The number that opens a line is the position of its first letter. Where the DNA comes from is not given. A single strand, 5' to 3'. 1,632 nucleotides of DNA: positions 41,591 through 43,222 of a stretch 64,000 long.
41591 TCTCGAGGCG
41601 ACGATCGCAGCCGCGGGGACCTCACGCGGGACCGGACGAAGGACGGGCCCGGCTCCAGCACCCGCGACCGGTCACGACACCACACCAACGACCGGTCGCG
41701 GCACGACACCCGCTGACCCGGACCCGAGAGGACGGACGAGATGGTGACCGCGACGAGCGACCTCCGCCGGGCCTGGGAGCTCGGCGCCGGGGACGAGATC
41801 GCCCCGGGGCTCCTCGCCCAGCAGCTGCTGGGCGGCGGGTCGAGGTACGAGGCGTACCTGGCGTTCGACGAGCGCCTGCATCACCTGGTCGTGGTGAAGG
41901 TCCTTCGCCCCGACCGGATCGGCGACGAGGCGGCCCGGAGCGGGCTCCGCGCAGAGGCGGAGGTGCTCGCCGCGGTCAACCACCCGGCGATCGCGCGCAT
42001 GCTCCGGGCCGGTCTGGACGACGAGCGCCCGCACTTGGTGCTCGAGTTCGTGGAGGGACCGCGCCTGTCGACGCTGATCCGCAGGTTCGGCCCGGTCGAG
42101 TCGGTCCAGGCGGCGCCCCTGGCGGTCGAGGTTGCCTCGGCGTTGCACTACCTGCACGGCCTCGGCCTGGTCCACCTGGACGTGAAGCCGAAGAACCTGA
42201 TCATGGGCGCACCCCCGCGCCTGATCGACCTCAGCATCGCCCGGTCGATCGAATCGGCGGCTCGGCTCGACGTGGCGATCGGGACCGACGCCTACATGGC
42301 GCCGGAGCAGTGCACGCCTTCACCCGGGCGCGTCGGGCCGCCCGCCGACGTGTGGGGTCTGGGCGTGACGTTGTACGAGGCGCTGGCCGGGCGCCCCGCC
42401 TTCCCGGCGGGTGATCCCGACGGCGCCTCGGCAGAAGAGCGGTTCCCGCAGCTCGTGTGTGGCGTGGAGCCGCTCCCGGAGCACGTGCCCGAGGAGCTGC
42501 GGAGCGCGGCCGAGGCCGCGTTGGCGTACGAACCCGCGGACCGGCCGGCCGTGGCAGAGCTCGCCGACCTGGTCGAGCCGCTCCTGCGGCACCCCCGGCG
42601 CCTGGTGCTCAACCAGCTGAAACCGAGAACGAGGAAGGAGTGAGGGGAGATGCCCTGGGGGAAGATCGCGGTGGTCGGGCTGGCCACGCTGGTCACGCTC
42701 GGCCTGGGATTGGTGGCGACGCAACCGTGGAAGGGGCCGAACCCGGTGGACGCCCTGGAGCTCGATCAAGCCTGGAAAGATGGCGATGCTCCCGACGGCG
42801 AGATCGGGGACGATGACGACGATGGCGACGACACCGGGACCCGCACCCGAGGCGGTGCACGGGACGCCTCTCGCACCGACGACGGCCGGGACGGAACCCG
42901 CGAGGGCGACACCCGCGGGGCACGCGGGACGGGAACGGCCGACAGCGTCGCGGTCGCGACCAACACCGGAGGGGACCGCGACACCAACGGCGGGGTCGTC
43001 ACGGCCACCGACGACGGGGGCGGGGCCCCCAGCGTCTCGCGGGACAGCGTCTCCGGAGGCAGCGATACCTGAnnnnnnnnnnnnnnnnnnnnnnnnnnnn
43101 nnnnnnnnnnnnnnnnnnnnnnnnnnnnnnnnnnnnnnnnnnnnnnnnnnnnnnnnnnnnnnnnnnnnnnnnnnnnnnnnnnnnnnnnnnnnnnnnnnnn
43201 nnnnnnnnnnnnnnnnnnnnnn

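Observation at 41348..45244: Sensor-less Ser/Thr kinase flanked by two paralogous secreted Asp/Gly/Thr-rich proteins, followed by a histidine kinase/OmpR-family response regulator pair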

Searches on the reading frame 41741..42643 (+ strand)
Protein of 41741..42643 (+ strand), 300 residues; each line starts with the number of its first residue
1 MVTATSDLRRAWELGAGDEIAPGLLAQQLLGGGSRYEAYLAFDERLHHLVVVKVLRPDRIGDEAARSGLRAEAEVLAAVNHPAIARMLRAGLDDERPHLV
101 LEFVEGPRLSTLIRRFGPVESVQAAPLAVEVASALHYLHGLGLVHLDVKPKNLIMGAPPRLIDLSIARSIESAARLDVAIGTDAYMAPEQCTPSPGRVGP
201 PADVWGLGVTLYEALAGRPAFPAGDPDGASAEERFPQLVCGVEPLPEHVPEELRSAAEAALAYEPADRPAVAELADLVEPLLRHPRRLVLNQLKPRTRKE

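Call 3: search_protein_families(library=pfam, proteins=[window:41741-42643:+], max_evalue=0.01)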
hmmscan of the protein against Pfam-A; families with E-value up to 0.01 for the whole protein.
window:41741-42643:+ (300 aa): 2 families
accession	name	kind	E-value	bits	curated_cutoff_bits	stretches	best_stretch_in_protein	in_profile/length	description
PF00069.31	Pkinase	-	6.4e-39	134.4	31.7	1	28-274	5-257/263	Protein kinase domain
PF07714.23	PK_Tyr_Ser-Thr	-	7.9e-21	75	23.1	1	42-275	23-255/258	Protein tyrosine and serine/threonine kinase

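Call 7: find_related_loci(query=window:41741-42643:+, collection=genome_contigs, flank=6000)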
Query window:41741-42643:+ (300 aa) in genome_contigs; peptide patterns used: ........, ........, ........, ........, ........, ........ (x = any residue, [..] = any of these).
600 stretches matched a pattern (row limit reached: there are more); 218 encode a relative of the query (tblastn E <= 1e-3); the best 80 are kept; 80 distinct loci.
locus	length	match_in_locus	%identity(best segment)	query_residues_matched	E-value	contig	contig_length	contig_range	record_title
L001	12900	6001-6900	85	1-300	6e-167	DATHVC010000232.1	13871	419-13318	MAG TPA_asm: Actinomycetota bacterium isolate SMAG_U16123 k141_1402568, whole genome shotgun sequence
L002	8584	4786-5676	75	1-296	5e-131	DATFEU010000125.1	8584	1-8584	MAG TPA_asm: Actinomycetota bacterium isolate SMAG_U8616 k141_2829618, whole genome shotgun sequence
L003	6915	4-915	71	1-300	1e-120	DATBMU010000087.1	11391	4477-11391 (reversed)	MAG TPA_asm: Actinomycetota bacterium isolate SMAG_U4006 k141_788667, whole genome shotgun sequence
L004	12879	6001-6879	69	5-296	7e-114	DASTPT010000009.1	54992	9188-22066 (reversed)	MAG TPA_asm: Actinomycetota bacterium isolate SMAG_U2204 k141_12698, whole genome shotgun sequence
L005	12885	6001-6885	60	1-295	2e-100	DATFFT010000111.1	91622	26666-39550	MAG TPA_asm: Actinomycetota bacterium isolate SMAG_U8643 k141_1148495, whole genome shotgun sequence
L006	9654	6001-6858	62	12-295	6e-100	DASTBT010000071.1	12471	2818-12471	MAG TPA_asm: Actinomycetota bacterium isolate SMAG_U773 k141_1564888, whole genome shotgun sequence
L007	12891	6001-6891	59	2-295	2e-98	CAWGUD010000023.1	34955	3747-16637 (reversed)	MAG: uncultured Actinomycetes bacterium isolate MFD09730.bin.2.61 genome assembly, contig: contig_35563, whole genome sh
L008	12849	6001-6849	57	12-298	1e-96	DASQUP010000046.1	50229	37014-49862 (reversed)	MAG TPA_asm: Actinomycetota bacterium isolate SMAG_U10964 k141_690559, whole genome shotgun sequence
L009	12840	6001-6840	58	9-286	2e-92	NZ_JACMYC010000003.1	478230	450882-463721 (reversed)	Nocardioides deserti strain SC8A-24 Scaffold3_1, whole genome shotgun sequence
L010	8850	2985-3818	57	11-286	9e-92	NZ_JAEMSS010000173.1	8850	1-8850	MAG: Nocardioides sp. isolate SupBloom_Metag_033 NODE_4272_length_8850_cov_10.687322, whole genome shotgun sequence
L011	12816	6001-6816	57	11-282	4e-91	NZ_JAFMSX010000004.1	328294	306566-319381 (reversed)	Nocardioides sp. SYSU D00065 NODE_4_length_328294_cov_24.876565, whole genome shotgun sequence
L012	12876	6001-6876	55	9-299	2e-90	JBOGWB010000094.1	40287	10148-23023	MAG: Actinomycetota bacterium isolate M3-S_metawrap_bin.117 k127_2499448, whole genome shotgun sequence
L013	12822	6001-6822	57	10-282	8e-90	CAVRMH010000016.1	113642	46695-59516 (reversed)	MAG: uncultured Actinomycetota bacterium isolate MFD05674.bin.2.155 genome assembly, contig: contig_136449, whole genome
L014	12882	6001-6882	54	5-296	1e-89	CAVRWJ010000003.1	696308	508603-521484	MAG: uncultured bacterium isolate MFD05454.bin.2.78 genome assembly, contig: contig_21741, whole genome shotgun sequence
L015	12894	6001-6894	53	1-298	8e-89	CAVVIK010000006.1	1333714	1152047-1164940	MAG: uncultured Thermoleophilaceae bacterium isolate MFD02840.bin.2.254 genome assembly, contig: contig_25405, whole gen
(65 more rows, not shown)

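Call 9: search_protein_families(library=ncbifam, proteins=[window:41741-42643:+], max_evalue=0.01)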
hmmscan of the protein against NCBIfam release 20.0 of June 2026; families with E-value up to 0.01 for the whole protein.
window:41741-42643:+ (300 aa): 15 families
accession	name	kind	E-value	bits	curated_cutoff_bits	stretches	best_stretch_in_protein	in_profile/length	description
NF033483.0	PknB_PASTA_kin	equivalog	5e-40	138.1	450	1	28-273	13-260/563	Stk1 family PASTA domain-containing Ser/Thr kinase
NF047741.1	antiphage_MADS6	equivalog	7.6e-30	104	460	2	10-141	483-610/612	methylation-associated defense system protein kinase MAD6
NF052427.1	StpK7MSMEG_1200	equivalog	7e-27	94.1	900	1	27-224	12-212/601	serine/threonine protein kinase StpK7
NF038150.1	lanthi_synth_IV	equivalog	8.1e-25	87.3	650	1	38-282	205-457/851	class IV lanthionine synthetase LanL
NF053615.1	SerThrKinAfsKStmc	equivalog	1.6e-23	83.3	1300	1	38-280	29-266/809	protein serine/threonine kinase AfsK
NF033442.0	BREX_PglW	equivalog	1.4e-18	66.1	990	1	15-268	505-755/1391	BREX system serine/threonine kinase PglW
TIGR03903.1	TOMM_kin_cyc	equivalog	1.4e-16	59.6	705.75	1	48-221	4-189/1267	TOMM system kinase/cyclase fusion protein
NF009651.0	PRK13184.1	equivalog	1.2e-13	50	839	1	29-293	9-303/932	serine/threonine-protein kinase PknD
NF038151.1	lanthi_synth_III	equivalog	1.6e-09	36.7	575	1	39-209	237-417/833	class III lanthionine synthetase LanKC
TIGR03724.2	arch_bud32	equivalog_domain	1.8e-06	27.6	125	1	56-171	27-135/193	KEOPS complex kinase/ATPase Bud32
NF007174.0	PRK09605.1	equivalog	1.7e-05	23.5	447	1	51-171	365-477/535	bifunctional N(6)-L-threonylcarbamoyladenine synthase/serine/threonine protein kinase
NF058632.1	SerThrKinPrkT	equivalog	6e-05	22.2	280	1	97-162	95-157/322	serine/threonine protein kinase PrkT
NF011463.0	PRK14879.1-4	equivalog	0.00012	21.6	188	1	51-168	47-161/237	Kae1-associated kinase Bud32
NF043056.1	T4SS_LegK1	equivalog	0.00096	17.8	550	1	142-208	209-277/516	Dot/Icm T4SS effector kinase LegK1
NF011464.0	PRK14879.1-7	equivalog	0.0014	18.4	246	1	93-167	77-149/221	Kae1-associated kinase Bud32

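Call 45: search_solved_structures(query=window:41741-42643:+, max_evalue=1e-10, show_alignments=1)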
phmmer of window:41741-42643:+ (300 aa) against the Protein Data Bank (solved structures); distinct sequences matched with E-value up to 1e-10: 821 (the best 60 are shown).
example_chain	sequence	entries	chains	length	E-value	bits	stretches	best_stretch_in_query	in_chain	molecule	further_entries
6b2p_A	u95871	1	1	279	2.8e-31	112.3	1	28-270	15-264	Serine/threonine-protein kinase PknB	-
1o6y_A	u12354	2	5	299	2.9e-31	112.2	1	28-270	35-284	SERINE/THREONINE-PROTEIN KINASE PKNB | Probable serine/threonine-protein kinase pknB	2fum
5u94_A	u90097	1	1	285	3.4e-31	112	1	28-271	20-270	Serine/threonine-protein kinase PknB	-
3orm_A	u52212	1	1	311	4.2e-31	111.7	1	28-278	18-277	Serine/threonine protein kinase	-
1mru_A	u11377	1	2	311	5.2e-31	111.4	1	28-278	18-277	Probable serine/threonine-protein kinase pknB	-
3f61_A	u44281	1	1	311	7.8e-31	110.8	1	28-278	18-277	Serine/threonine-protein kinase pknB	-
6i2p_A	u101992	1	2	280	2.8e-30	109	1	28-270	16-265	Serine/threonine-protein kinase PknB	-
3f69_A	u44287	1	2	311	3e-30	108.9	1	28-278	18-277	Serine/threonine-protein kinase pknB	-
3ori_A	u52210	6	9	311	6.4e-30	107.8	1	28-278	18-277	Serine/threonine protein kinase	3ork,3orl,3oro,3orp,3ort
9tmq_A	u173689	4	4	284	1.3e-27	100.3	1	26-270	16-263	Serine/threonine-protein kinase PknA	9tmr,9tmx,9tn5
4ow8_A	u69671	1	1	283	1.3e-27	100.3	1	26-270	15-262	Serine/threonine-protein kinase PknA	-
4x3f_A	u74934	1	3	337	3.4e-27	98.9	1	26-270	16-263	Serine/threonine-protein kinase PknA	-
6b2q_A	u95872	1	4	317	4.5e-27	98.5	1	26-279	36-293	Serine/threonine-protein kinase PknA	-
4af3_A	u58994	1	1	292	5.1e-26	95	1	30-287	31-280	AURORA KINASE B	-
3unz_A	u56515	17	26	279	7.1e-24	88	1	30-275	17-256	Aurora kinase A | Serine/Threonine-Protein Kinase 6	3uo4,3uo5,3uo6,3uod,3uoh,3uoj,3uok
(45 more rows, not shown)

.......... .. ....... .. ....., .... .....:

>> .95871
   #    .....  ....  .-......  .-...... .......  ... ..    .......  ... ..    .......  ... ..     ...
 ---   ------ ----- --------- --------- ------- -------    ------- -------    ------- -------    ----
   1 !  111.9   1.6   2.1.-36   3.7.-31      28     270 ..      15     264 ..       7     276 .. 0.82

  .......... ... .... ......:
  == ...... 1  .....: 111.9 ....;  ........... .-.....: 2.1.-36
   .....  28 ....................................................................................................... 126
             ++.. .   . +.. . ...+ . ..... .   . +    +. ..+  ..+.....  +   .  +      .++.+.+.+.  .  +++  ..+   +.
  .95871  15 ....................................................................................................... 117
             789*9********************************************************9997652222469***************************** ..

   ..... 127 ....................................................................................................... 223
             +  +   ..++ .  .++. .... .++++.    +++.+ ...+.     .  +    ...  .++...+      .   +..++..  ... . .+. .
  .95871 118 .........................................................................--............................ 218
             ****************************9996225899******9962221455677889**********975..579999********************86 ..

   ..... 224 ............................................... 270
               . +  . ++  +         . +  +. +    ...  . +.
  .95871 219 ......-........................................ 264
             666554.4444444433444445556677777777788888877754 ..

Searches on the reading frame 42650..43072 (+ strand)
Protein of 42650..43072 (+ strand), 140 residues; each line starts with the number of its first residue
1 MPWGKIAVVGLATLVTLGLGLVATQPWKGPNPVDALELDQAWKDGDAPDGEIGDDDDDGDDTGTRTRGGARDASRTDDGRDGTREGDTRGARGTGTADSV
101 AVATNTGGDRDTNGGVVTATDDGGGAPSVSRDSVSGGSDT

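Call 3: search_protein_families(library=pfam, proteins=[window:42650-43072:+], max_evalue=0.01)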
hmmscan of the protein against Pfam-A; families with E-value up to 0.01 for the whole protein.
window:42650-43072:+ (140 aa): 0 families

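Call 9: search_protein_families(library=ncbifam, proteins=[window:42650-43072:+], max_evalue=0.01)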
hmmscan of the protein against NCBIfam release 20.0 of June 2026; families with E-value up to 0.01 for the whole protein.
window:42650-43072:+ (140 aa): 0 families

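Call 22: find_homologous_proteins(query=window:42650-43072:+, max_evalue=0.001)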
Query window:42650-43072:+ (140 aa): 7 proteins with E <= 0.001 among 191 candidates.
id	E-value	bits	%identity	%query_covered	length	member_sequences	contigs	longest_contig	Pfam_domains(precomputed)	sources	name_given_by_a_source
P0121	3.7e-79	282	100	100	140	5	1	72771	-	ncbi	ncbi:MAG TPA: hypothetical protein VF129_13725 [Actinomycetota bacterium]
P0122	2.0e-52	195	74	100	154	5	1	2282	-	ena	-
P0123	4.3e-26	110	66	71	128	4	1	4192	-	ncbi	ncbi:MAG: hypothetical protein ACXWX6_10020 [Actinomycetota bacterium]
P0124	5.3e-22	96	58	69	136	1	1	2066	-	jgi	jgi:hypothetical protein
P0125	8.2e-21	92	55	72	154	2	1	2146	-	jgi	jgi:hypothetical protein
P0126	1.7e-19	88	53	100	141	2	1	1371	-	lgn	-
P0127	1.4e-14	72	46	64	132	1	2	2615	-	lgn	-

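Call 77: predict_structure(alignment_id=A5)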
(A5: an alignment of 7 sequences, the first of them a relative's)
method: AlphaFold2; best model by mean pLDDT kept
length: 140 residues; sequences in the alignment: 7
mean_pLDDT: 52.2   pTM: 0.17
mean pLDDT of the five models: 52.2, 51.8, 51.2, 50.1, 49.5
residues with pLDDT >= 90: 0; 70-90: 17; 50-70: 52; < 50: 71
segments of 3 or more residues with pLDDT < 50: 25-28, 30-32, 65-70, 91-140
pLDDT, mean of each block of 10 residues (from residue 1): 80 78 53 51 54 54 49 52 52 43 41 40 41 42
secondary structure, 60 per line:
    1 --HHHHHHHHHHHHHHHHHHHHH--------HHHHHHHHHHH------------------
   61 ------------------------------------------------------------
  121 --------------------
elements in order: H3-23 H32-42
